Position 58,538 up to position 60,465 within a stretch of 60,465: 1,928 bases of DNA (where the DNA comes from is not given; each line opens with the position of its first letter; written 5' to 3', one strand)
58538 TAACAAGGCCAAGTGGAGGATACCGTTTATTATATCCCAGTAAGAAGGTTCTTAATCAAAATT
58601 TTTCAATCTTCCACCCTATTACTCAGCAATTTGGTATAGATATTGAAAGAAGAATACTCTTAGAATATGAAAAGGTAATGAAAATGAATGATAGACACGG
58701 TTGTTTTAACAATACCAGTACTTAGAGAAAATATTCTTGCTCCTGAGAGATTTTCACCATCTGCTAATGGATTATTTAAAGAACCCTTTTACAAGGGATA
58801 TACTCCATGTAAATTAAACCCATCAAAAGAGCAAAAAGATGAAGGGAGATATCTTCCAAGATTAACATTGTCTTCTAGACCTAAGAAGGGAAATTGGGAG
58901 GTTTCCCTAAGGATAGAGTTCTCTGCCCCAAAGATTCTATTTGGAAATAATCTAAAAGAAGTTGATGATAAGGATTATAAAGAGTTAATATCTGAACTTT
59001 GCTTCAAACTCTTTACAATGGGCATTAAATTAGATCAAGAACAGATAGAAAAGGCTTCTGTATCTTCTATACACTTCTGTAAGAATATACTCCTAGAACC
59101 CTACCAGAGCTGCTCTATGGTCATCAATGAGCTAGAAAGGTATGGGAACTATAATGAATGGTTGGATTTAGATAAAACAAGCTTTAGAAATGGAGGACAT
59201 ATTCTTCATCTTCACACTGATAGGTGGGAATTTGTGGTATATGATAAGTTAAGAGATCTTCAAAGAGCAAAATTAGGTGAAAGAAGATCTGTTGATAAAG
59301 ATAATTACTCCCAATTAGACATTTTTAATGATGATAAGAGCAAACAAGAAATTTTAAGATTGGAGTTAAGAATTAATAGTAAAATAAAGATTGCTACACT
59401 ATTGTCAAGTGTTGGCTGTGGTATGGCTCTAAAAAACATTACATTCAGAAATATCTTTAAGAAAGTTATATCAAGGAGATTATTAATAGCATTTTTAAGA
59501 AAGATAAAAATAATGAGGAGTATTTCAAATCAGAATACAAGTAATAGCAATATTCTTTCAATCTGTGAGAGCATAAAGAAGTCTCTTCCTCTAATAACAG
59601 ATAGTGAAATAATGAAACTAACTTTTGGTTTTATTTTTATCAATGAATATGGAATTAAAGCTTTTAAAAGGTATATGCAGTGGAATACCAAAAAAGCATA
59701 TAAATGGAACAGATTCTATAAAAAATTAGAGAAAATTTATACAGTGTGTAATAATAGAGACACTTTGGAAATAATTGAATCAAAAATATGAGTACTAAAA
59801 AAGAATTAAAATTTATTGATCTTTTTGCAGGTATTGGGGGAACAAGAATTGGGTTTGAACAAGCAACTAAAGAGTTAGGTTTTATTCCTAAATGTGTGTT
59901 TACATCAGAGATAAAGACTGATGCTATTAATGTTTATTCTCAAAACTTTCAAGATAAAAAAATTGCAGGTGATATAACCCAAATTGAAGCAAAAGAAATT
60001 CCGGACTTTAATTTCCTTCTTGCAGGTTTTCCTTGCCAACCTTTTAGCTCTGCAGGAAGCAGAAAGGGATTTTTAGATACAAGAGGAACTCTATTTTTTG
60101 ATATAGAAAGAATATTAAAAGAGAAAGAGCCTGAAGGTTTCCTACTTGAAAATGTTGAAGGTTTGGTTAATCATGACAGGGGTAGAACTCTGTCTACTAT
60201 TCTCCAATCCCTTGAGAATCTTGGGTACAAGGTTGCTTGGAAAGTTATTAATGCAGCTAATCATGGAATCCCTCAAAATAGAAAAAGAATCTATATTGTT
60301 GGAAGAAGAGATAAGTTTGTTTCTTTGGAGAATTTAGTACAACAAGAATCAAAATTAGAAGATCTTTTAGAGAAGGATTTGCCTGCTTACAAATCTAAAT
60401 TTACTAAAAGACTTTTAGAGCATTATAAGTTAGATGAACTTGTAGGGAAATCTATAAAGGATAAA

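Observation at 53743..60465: Right-hand 6.7 kb is an accessory island mixing nuclease-like genes, structured DNA, a rolling-circle Rep and an m5C methyltransferase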

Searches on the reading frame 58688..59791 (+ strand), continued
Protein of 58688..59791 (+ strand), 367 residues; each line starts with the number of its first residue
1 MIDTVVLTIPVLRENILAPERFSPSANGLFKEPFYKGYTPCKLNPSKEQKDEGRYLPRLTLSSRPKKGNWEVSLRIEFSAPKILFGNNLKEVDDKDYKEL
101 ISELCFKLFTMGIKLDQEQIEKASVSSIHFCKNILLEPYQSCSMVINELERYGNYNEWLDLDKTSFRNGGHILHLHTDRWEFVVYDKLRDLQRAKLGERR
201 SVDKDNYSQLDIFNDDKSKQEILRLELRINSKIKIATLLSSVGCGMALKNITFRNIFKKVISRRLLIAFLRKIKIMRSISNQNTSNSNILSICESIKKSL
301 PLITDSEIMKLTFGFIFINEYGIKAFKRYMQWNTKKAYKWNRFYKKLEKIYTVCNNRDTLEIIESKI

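Call 54: find_related_loci(query=A1, collection=viral_contigs, flank=10000)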
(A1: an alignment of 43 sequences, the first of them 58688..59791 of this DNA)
Query A1 (367 aa) in viral_contigs; peptide patterns used: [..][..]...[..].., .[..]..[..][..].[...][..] (x = any residue, [..] = any of these).
53 stretches matched a pattern, but none encodes a relative of the query by tblastn (E <= 1e-3).

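Call 60: find_encoding_contigs(protein=P0002, flank=10000, max_places=4)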
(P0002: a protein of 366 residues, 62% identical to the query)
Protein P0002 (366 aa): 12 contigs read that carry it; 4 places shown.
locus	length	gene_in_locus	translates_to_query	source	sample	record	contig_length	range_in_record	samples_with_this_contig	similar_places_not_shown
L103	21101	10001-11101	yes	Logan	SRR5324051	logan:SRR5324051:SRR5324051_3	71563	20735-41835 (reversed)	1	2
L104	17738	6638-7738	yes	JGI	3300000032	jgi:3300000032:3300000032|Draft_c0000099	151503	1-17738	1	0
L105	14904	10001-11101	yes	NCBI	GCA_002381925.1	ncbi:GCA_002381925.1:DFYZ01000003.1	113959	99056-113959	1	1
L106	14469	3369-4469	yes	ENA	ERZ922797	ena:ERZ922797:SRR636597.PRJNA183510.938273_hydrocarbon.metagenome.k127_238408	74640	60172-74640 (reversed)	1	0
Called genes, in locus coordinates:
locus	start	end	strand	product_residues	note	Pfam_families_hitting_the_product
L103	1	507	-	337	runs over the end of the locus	PF13793:Pribosyltran_N, PF00156:Pribosyltran, PF14572:Pribosyl_synth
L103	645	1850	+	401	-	-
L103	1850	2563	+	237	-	PF01177:Asp_Glu_race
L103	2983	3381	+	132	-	PF01219:DAGK_prokar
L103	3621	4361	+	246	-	-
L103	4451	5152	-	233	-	-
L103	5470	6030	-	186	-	-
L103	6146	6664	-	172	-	-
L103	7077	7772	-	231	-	-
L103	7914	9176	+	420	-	-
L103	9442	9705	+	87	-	-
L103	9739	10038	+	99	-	PF04026:SpoVG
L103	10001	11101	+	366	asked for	-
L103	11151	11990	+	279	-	PF01555:N6_N4_Mtase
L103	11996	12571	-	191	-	PF09569:RE_ScaI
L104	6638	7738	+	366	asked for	-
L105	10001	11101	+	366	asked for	-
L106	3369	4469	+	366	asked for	-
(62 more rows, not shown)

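Call 61: find_encoding_contigs(protein=P0005, flank=10000, max_places=3)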
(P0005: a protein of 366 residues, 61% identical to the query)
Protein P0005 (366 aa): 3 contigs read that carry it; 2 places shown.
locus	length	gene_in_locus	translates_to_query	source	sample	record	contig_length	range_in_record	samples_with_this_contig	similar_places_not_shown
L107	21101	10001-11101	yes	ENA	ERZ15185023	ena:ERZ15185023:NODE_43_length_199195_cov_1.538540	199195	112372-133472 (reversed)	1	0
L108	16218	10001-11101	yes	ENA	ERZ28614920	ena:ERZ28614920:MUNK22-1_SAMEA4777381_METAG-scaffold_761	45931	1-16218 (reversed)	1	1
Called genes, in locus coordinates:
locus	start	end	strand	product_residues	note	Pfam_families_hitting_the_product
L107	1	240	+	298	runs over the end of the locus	PF14023:Bestrophin-like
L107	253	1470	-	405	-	PF09861:Lar_N, PF21113:LarA_C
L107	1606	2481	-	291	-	-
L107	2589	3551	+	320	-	-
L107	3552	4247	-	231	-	-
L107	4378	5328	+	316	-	-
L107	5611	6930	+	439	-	-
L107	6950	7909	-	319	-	PF03747:ADP_ribosyl_GH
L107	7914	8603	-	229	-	PF12146:Hydrolase_4 (faint)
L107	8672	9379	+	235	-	-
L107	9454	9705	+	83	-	-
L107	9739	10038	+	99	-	PF04026:SpoVG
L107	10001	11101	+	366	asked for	-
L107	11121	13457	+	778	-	PF01555:N6_N4_Mtase (weak), PF01170:UPF0020 (faint), PF01555:N6_N4_Mtase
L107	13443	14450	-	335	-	-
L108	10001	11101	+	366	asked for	-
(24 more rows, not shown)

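Call 64: search_protein_families(library=pfam, alignment_id=A3, max_evalue=0.00001)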
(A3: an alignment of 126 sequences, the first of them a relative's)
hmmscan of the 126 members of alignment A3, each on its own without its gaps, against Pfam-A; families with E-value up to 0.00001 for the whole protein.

A. member 1, L024:3469-5079:+ (537 aa): 1 family
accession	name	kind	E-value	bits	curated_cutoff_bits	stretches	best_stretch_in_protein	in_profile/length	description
PF01555.25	N6_N4_Mtase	-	2.3e-38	132.8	26.7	1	62-384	1-214/221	DNA methylase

B. families by the number of members that match (of 126 scanned): 69 families (the first 25 are shown)
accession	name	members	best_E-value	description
PF02384.22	N6_Mtase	20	1.9e-106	N-6 DNA Methylase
PF07669.17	Eco57I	14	1.7e-48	Eco57I restriction-modification methylase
PF05015.19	HigB-like_toxin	10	3.5e-23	RelE-like toxin of type II toxin-antitoxin system HigB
PF01381.28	HTH_3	10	1e-16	Helix-turn-helix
PF20473.4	MmeI_Mtase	9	1.2e-84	MmeI, DNA-methyltransferase domain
PF01420.25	Methylase_S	9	3.6e-24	Type I restriction modification DNA specificity domain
PF04851.21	ResIII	8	2.6e-41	Type III restriction enzyme, res subunit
PF01555.25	N6_N4_Mtase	6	1e-56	DNA methylase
PF13588.12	HSDR_N_2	6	6.3e-22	Type I restriction enzyme R protein N terminus (HSDR_N)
PF18135.7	Type_ISP_C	5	5e-86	Type ISP C-terminal specificity domain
PF18766.7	SWI2_SNF2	5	3.6e-78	SWI2/SNF2 ATPase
PF12844.13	HTH_19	5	3.2e-10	Helix-turn-helix domain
PF04313.20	HSDR_N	4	9.2e-48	Type I restriction enzyme R protein N terminus (HSDR_N)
PF12161.14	HsdM_N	4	1.7e-27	HsdM N-terminal domain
PF01170.24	UPF0020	4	3.4e-10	RMKL-like, methyltransferase domain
PF00145.23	DNA_methylase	2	1.3e-97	C-5 cytosine-specific DNA methylase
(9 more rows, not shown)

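Call 66: search_protein_families(library=pfam, proteins=[P0019, P0008, P0011, P0018, P0036, L001:6727-7416:+, L001:6046-6606:-], max_evalue=0.1)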
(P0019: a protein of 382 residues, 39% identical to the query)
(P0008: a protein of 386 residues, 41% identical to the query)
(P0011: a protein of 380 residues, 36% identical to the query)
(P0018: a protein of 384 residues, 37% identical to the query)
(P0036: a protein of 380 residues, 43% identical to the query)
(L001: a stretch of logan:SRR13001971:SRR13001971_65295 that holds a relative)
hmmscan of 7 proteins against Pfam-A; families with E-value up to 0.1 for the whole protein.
P0019 (382 aa): 1 family
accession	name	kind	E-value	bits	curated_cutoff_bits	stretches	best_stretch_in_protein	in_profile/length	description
PF05144.20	Phage_CRI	-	2.1e-06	28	21.7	1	68-243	56-222/232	Replication-associated protein G2P N-terminal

P0008 (386 aa): 1 family
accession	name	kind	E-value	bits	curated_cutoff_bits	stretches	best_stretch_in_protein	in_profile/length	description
PF09654.15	DUF2396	-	0.095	13.3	21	0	321-372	90-141/157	Protein of unknown function (DUF2396)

P0011 (380 aa): 0 families

P0018 (384 aa): 1 family
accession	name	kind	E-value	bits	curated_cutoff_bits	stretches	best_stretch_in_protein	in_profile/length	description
PF25325.1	EF-hand_EFHB_C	-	0.022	15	27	0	235-263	24-51/75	EFHB C-terminal EF-hand domain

P0036 (380 aa): 0 families

L001:6727-7416:+ (229 aa): 0 families

L001:6046-6606:- (186 aa): 2 families
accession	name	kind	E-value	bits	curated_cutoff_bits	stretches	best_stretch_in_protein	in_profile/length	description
PF01551.29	Peptidase_M23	-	0.00076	20.1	28.7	1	71-136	5-75/96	Peptidase family M23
PF06358.17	BNYVV_TGB3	-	0.045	14.5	27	0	7-34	10-36/111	Beet necrotic yellow vein virus, movement protein TGB3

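Call 91: search_dna_similar(query=window:58688-59791:+, collection=phages, mode=protein, max_evalue=0.01, max_rows=15)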
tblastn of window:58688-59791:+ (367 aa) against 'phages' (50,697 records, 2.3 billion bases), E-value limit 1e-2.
No match.

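Call 92: search_dna_similar(query=window:58688-59791:+, collection=plasmids, mode=protein, max_evalue=0.01, max_rows=15)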
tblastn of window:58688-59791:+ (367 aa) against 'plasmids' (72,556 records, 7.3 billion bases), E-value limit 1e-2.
No match.

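Call 102: search_protein_families(library=pfam, proteins=[L001:2200-3498:+, L001:3488-4168:-, L001:4165-4380:-, L001:4458-5948:+], max_evalue=0.001)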
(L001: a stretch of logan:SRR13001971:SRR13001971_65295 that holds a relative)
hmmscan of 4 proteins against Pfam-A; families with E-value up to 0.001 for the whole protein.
L001:2200-3498:+ (432 aa): 1 family
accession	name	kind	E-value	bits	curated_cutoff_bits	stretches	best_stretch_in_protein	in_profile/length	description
PF00145.23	DNA_methylase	-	2.4e-88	297.1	22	1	7-430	1-322/324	C-5 cytosine-specific DNA methylase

L001:3488-4168:- (226 aa): 1 family
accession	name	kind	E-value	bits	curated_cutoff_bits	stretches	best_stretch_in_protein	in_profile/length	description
PF09564.16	RE_NgoBV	-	1.4e-49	169.2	25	1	4-220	2-221/238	NgoBV restriction endonuclease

L001:4165-4380:- (71 aa): 5 families
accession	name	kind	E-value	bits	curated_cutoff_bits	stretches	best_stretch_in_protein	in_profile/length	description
PF01381.28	HTH_3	-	2.9e-17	62.9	23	1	13-66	1-54/55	Helix-turn-helix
PF12844.13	HTH_19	-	8.7e-10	38.8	30.2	1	11-70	2-61/64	Helix-turn-helix domain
PF13560.12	HTH_31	-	1.3e-08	35.5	27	1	14-63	7-57/64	Helix-turn-helix domain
PF13443.12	HTH_26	-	1.7e-08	35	22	1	12-68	1-58/63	Cro/C1-type HTH DNA-binding domain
PF13744.12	HTH_37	-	0.00036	20.7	27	1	7-64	17-75/80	Helix-turn-helix domain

L001:4458-5948:+ (496 aa): 3 families
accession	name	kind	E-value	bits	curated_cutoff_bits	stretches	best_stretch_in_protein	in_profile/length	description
PF00239.26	Resolvase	-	2.2e-12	47.7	23.3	1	3-153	1-143/145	Resolvase, N terminal domain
PF07508.19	Recombinase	-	6.4e-12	46.1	21.1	1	187-272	5-101/102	Recombinase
PF13408.12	Zn_ribbon_recom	-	2.8e-06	28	25.3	1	288-334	2-52/58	Recombinase zinc beta ribbon domain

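Call 112: search_protein_families(library=padloc, proteins=[L001:2200-3498:+, L001:3488-4168:-, L001:4165-4380:-, L001:4458-5948:+], max_evalue=0.001)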
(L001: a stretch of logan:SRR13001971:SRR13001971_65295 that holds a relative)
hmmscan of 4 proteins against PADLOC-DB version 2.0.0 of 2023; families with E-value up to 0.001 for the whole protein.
L001:2200-3498:+ (432 aa): 61 families (the best 25 are shown)
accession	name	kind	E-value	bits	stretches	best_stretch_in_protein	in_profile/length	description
PDLC03272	MTase_II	-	7.1e-106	352.8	1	3-431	71-387/407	Type II methyltransferase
PDLC03361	MTase_II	-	1.4e-67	226.5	2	4-211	84-328/455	Type II methyltransferase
PDLC02653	DrmMII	-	5.2e-66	220.9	2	5-198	3-199/333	DrmMII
PDLC03378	MTase_II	-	3.2e-63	212.1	2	6-216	2-216/344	Type II methyltransferase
PDLC03217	MTase_II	-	1.7e-59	200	2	7-177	385-548/703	Type II methyltransferase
PDLC03242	MTase_II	-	2.5e-59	199.3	2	6-175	100-262/409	Type II methyltransferase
PDLC03716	oMTase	-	2e-57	192.9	2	3-177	35-203/349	orphan methyltransferase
PDLC03734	oMTase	-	1.6e-50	170.4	1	6-225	3-219/444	orphan methyltransferase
PDLC00026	DruM2|DruM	-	8.1e-50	168.3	2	4-187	2-181/336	DNA cytosine methylase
PDLC03234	MTase_II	-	3.5e-48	162.7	1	4-430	2-362/375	Type II methyltransferase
PDLC03269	MTase_II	-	5.3e-47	158.9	1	5-430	2-424/437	Type II methyltransferase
PDLC00027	DruM2|DruM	-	4.4e-45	152.6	2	5-176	10-174/361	DNA cytosine methylase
PDLC03329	MTase_II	-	1.2e-44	151.2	1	5-194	3-201/407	Type II methyltransferase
PDLC00033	DruM2|DruM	-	2.1e-43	147.1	1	3-198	18-215/368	DNA cytosine methylase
PDLC03326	MTase_II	-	1.9e-42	143.9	1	6-179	4-181/412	Type II methyltransferase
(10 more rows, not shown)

L001:3488-4168:- (226 aa): 2 families
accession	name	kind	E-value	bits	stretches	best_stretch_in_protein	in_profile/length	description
PDLC03532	REase_II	-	8.5e-50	167.7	1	1-219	1-222/243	Type II restriction enzyme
PDLC03528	REase_II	-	1.9e-27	94.3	1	1-162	1-164/175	Type II restriction enzyme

L001:4165-4380:- (71 aa): 20 families
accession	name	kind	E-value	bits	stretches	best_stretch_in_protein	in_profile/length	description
PDLC03665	Control_protein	-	2.5e-20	70.5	1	3-70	3-71/77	control protein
PDLC02926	HTH_VI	-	2.9e-16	57.5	1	9-68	2-61/92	-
PDLC03671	Control_protein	-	6.2e-16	56.4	1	4-68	10-74/84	control protein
PDLC03668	Control_protein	-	2.9e-15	54.6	1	4-62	4-62/79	control protein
PDLC03664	Control_protein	-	1.2e-11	42.9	1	12-65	17-70/74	control protein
PDLC04142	capH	-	1.4e-11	43.4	1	4-69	2-67/103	capH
PDLC03666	Control_protein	-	1.5e-10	39.3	1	12-68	10-66/77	control protein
PDLC03536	REase_II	-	5.8e-09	33.9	1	7-68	9-70/237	Type II restriction enzyme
PDLC03954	RmrA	-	4.2e-07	27.2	1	4-70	6-72/380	-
PDLC03952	RmrA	-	4.7e-07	27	1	6-70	20-84/395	-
PDLC03947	RmrA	-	5.5e-07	26.7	1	7-70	10-73/383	-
PDLC04775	PDC-M69A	-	2.7e-06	25.9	1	5-70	4-69/113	-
PDLC03949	RmrA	-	9.2e-06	22.7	1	11-69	5-63/363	-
PDLC03948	RmrA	-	2.2e-05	21.5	1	1-70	1-70/397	-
PDLC03951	RmrA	-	7.4e-05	19.9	1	1-69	1-69/400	-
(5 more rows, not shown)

L001:4458-5948:+ (496 aa): 0 families

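Call 115: search_protein_representatives(alignment_id=A1)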
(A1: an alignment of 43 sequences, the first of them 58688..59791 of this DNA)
Query: 43 sequences, 383 profile positions. Proteins with E-value up to 0.001 (for the whole library): 1413; up to 1e-10: 1127; up to 1e-30: 653. The best 150 are listed.
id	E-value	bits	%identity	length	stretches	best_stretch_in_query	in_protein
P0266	3.5e-162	556.1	-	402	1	1-380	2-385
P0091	4.6e-155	532.7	-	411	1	1-381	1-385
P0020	8.3e-155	531.8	-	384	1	1-381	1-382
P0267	9.6e-152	521.8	-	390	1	1-379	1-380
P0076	2.8e-148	510.4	-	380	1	1-379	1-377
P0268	1.2e-141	488.5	-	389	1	1-380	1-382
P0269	4.0e-141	486.8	-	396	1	1-378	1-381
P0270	6.6e-141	486.1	-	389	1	1-382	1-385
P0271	1.0e-138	478.9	-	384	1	1-379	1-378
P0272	3.1e-137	474.0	-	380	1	1-376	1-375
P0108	1.1e-135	468.9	-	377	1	1-380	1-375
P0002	4.2e-134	463.7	-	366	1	1-367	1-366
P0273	7.4e-132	456.3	-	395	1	1-380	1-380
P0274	8.5e-132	456.1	-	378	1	1-374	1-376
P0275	1.7e-131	455.1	-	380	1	1-376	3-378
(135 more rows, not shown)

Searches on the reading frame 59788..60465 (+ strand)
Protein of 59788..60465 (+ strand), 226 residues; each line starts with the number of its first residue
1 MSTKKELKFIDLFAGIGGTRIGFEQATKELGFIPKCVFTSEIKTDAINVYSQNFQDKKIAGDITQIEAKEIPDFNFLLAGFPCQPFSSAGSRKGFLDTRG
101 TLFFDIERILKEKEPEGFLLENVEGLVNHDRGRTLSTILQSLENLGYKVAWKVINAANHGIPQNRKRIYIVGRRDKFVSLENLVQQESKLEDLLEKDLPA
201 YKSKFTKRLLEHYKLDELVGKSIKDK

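Call 5: search_protein_families(library=phrogs, proteins=[window:59788-60465:+], max_evalue=0.01)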
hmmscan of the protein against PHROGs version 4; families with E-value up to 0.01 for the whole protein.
window:59788-60465:+ (226 aa): 8 families
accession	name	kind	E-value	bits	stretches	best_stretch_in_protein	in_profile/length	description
phrog_116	-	other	3.8e-68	231.5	1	2-187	203-386/779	DNA methyltransferase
phrog_363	-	other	1.9e-53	182.7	1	3-181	50-222/327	DNA methyltransferase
phrog_5999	-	other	3.6e-14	53.7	1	6-105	2-102/109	DNA methyltransferase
phrog_36001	-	unknown function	2.9e-09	36.7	1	102-177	490-565/715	-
phrog_29583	-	other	1.1e-06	28.6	1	75-174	80-190/468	DNA methyltransferase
phrog_32758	-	other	8.5e-05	23.3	1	135-172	5-42/154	DNA methyltransferase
phrog_864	-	DNA, RNA and nucleotide metabolism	0.00025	20.6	1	53-146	672-768/1064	DNA primase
phrog_11546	-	unknown function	0.0091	16.4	0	105-218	40-145/286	-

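Call 6: search_protein_families(library=padloc, proteins=[window:59788-60465:+], max_evalue=0.01)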
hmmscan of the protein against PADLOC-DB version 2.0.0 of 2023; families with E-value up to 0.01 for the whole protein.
window:59788-60465:+ (226 aa): 63 families (the best 25 are shown)
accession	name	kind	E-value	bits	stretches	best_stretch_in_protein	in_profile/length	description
PDLC03272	MTase_II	-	6.9e-87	290.2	1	3-204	71-273/407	Type II methyltransferase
PDLC03361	MTase_II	-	3.2e-57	192.3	1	4-211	84-328/455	Type II methyltransferase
PDLC02653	DrmMII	-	1e-55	187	1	5-198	3-199/333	DrmMII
PDLC03378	MTase_II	-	7.7e-54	181.3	1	6-204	2-204/344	Type II methyltransferase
PDLC03217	MTase_II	-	1.2e-52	177.3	1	6-177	384-548/703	Type II methyltransferase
PDLC03242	MTase_II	-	3.2e-51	172.5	1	6-175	100-262/409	Type II methyltransferase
PDLC03716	oMTase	-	2.8e-50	169.4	1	3-177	35-203/349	orphan methyltransferase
PDLC03734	oMTase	-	1e-47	161.1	1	6-224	3-218/444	orphan methyltransferase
PDLC00026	DruM2|DruM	-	9.2e-44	148.3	1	4-182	2-176/336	DNA cytosine methylase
PDLC03234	MTase_II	-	1.1e-43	147.9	1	4-186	2-188/375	Type II methyltransferase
PDLC03286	MTase_II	-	8.7e-43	144.3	1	7-173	1-168/185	Type II methyltransferase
PDLC03329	MTase_II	-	1.2e-41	141.3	1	5-194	3-201/407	Type II methyltransferase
PDLC03269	MTase_II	-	1.1e-39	134.7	1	5-177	2-169/437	Type II methyltransferase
PDLC00027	DruM2|DruM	-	1.4e-39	134.5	1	5-177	10-175/361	DNA cytosine methylase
PDLC00033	DruM2|DruM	-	6.6e-39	132.2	1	3-197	18-214/368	DNA cytosine methylase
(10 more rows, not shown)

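Call 7: search_protein_families(library=ncbifam, proteins=[window:59788-60465:+], max_evalue=0.01)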
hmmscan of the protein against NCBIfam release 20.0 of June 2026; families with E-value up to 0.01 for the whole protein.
window:59788-60465:+ (226 aa): 2 families
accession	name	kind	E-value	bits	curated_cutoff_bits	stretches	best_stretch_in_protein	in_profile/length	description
TIGR00675.1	dcm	superfamily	2.7e-80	270.5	100.65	1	9-197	1-171/329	DNA (cytosine-5-)-methyltransferase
NF007772.0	PRK10458.1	subfamily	1.3e-38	132.8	710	1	4-177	86-290/472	DNA cytosine methylase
